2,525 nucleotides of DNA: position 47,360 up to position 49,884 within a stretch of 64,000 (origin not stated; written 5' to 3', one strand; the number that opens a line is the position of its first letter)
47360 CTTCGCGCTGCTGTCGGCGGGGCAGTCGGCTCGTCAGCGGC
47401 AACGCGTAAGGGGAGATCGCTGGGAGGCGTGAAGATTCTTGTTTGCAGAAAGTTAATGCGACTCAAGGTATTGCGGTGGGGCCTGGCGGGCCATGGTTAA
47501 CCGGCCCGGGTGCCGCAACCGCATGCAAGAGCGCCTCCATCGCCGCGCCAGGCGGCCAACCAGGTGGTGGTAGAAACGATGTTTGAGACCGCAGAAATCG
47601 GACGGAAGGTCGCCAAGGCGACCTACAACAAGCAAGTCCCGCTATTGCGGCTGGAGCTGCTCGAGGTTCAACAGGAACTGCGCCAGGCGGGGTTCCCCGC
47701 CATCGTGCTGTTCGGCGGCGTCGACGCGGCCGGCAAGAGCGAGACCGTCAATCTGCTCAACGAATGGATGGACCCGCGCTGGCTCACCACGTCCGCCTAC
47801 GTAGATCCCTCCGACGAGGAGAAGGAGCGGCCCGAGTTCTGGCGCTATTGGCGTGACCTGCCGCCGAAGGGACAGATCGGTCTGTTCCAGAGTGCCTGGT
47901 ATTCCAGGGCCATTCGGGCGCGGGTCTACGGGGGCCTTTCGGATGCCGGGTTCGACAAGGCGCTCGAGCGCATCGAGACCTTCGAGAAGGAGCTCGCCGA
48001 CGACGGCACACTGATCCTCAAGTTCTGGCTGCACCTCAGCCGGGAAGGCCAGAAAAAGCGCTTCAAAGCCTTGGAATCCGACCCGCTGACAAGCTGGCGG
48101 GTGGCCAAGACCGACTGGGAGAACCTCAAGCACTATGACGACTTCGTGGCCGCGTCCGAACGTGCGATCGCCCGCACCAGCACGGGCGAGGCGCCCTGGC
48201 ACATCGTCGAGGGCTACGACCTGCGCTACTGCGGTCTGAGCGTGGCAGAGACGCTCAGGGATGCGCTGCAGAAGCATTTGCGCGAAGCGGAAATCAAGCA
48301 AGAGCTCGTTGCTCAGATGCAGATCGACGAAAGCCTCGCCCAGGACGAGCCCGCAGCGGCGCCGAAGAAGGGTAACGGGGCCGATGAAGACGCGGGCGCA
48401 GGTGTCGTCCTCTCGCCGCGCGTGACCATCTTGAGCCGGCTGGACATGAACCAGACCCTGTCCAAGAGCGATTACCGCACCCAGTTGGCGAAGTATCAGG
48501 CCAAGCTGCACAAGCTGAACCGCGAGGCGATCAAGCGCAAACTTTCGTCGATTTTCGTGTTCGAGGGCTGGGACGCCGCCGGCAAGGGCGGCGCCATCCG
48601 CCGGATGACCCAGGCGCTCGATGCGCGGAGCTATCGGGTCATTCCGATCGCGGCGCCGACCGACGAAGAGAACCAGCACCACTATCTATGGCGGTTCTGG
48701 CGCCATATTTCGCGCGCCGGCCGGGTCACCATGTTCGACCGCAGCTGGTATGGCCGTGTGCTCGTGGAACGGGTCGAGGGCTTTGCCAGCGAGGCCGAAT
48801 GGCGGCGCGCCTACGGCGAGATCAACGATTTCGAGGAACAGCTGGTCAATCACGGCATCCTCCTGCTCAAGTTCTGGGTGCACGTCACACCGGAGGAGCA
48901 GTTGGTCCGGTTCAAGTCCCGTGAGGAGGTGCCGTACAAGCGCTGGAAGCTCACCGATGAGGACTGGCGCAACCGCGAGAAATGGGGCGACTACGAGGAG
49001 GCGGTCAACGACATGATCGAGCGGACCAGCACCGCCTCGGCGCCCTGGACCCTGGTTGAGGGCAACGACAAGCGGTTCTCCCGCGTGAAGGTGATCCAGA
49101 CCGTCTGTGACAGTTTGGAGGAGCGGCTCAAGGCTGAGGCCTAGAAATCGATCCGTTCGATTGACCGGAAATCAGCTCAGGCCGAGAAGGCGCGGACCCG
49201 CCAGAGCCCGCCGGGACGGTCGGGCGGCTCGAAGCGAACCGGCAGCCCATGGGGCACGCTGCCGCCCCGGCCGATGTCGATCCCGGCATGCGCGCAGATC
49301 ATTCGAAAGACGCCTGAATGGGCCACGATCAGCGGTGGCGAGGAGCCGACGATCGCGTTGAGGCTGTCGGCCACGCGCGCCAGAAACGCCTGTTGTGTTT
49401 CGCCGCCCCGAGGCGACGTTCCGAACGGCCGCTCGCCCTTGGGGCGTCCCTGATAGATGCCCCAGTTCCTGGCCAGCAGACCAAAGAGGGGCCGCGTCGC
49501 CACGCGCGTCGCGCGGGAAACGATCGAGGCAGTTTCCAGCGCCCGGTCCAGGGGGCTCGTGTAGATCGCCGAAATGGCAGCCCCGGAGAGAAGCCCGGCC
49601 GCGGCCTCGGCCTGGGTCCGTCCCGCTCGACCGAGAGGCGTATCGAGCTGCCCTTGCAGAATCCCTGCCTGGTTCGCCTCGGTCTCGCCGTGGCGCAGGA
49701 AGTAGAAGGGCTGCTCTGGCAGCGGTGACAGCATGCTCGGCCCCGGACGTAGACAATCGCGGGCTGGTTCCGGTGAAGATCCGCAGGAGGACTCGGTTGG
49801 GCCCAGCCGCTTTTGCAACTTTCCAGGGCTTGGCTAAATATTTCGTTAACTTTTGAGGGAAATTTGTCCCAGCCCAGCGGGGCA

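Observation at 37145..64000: Co-localised polyphosphate, phosphate and Mg2+ toolkit under FixK-type control, suggesting a PAO-like polyphosphate-cycling physiology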

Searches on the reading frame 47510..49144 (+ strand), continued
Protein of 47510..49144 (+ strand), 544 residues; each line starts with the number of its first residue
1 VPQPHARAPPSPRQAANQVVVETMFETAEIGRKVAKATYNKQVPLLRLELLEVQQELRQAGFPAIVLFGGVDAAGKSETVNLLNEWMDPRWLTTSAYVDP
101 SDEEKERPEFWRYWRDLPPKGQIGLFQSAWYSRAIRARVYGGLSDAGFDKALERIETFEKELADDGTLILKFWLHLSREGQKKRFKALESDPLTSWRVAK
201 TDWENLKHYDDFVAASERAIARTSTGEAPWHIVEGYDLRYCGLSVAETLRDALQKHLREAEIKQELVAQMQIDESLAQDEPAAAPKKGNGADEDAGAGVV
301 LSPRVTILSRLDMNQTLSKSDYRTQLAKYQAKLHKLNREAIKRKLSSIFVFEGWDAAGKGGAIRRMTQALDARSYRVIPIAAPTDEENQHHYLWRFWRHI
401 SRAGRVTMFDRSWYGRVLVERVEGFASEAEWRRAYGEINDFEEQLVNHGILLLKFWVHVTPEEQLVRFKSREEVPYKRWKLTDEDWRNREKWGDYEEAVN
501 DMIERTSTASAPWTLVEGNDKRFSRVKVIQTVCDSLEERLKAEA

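Call 50: search_protein_families(library=ncbifam, max_evalue=0.001, proteins=[window:47579-49144:+])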
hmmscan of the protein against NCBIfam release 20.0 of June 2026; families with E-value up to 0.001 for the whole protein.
window:47579-49144:+ (521 aa): 6 families
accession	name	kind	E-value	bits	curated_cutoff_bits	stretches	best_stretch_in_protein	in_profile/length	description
TIGR03708.1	poly_P_AMP_trns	equivalog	4.2e-211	701.9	547.65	1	2-517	1-493/493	polyphosphate:AMP phosphotransferase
NF050016.1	PolyPhAMPPhtase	equivalog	6.5e-125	417.4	800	2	291-514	250-470/472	polyphosphate:AMP phosphotransferase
TIGR03707.1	PPK2_P_aer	equivalog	4.2e-117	389.8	301.8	2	294-515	2-223/230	polyphosphate kinase 2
TIGR03709.1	PPK2_rel_1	subfamily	6.7e-104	346.8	247.2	2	292-515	24-248/264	PPK2 family polyphosphate kinase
NF042973.1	ADPpolyPPhtase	equivalog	8.8e-82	274.5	450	2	294-515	28-262/285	ADP-polyphosphate phosphotransferase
TIGR00041.1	DTMP_kinase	equivalog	0.00035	20.3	83.25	0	43-78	7-42/196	dTMP kinase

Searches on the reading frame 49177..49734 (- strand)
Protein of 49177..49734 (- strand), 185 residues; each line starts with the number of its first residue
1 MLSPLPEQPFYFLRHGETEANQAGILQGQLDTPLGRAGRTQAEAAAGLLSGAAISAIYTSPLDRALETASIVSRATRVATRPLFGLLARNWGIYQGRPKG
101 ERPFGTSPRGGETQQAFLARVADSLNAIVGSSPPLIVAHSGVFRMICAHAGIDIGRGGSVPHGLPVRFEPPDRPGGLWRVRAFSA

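Call 50: search_protein_families(library=ncbifam, max_evalue=0.001, proteins=[window:49177-49734:-])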
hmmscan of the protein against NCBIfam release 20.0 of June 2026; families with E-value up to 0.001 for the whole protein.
window:49177-49734:- (185 aa): 16 families
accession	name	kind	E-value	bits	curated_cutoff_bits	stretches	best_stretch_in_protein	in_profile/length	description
TIGR03162.1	ribazole_cobC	equivalog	7.7e-23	80.8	162.9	1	11-150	2-155/176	alpha-ribazole phosphatase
NF011580.0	PRK15004.1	equivalog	1e-16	61.5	250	1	10-79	3-72/203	adenosylcobalamin/alpha-ribazole phosphatase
NF005567.0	PRK07238.1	equivalog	1.4e-13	50.9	326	1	10-98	180-269/378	bifunctional RNase H/acid phosphatase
NF038349.1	dPGM_arch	equivalog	1.1e-12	48.2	225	1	12-76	3-68/194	2,3-diphosphoglycerate-dependent phosphoglycerate mutase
NF045917.1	PhserinePhPspA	equivalog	2.1e-11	43.9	350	1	11-78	5-72/211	phosphoserine phosphatase PspA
TIGR03848.1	MSMEG_4193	subfamily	3.9e-11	42.8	203.85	1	12-97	4-90/204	MSMEG_4193 family putative phosphomutase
NF002901.0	PRK03482.1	equivalog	1.2e-10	41.4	261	1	11-78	5-72/215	2,3-diphosphoglycerate-dependent phosphoglycerate mutase GpmB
NF009994.0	PRK13463.1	equivalog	2.2e-08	34.1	277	1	10-74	5-69/203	phosphoserine phosphatase 1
NF010718.0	PRK14120.1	equivalog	1.3e-07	31.2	366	1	12-101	9-103/249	phosphoglyceromutase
NF002217.0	PRK01112.1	equivalog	2.5e-07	30.3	320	1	12-72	6-66/228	2,3-bisphosphoglycerate-dependent phosphoglycerate mutase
TIGR01258.1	pgm_1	subfamily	5.7e-07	29.2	81.7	1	12-99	5-97/245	2,3-bisphosphoglycerate-dependent phosphoglycerate mutase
NF009993.0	PRK13462.1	equivalog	8.6e-07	28.8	226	1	11-74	9-74/203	acid phosphatase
NF010713.0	PRK14115.1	equivalog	4.1e-06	26.3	305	1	12-98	6-97/248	2,3-diphosphoglycerate-dependent phosphoglycerate mutase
NF010715.0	PRK14117.1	equivalog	5.8e-06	25.9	421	1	11-99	5-98/230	phosphoglycerate mutase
TIGR00249.1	sixA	equivalog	8.9e-05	22.4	74.5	1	11-76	4-67/154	phosphohistidine phosphatase SixA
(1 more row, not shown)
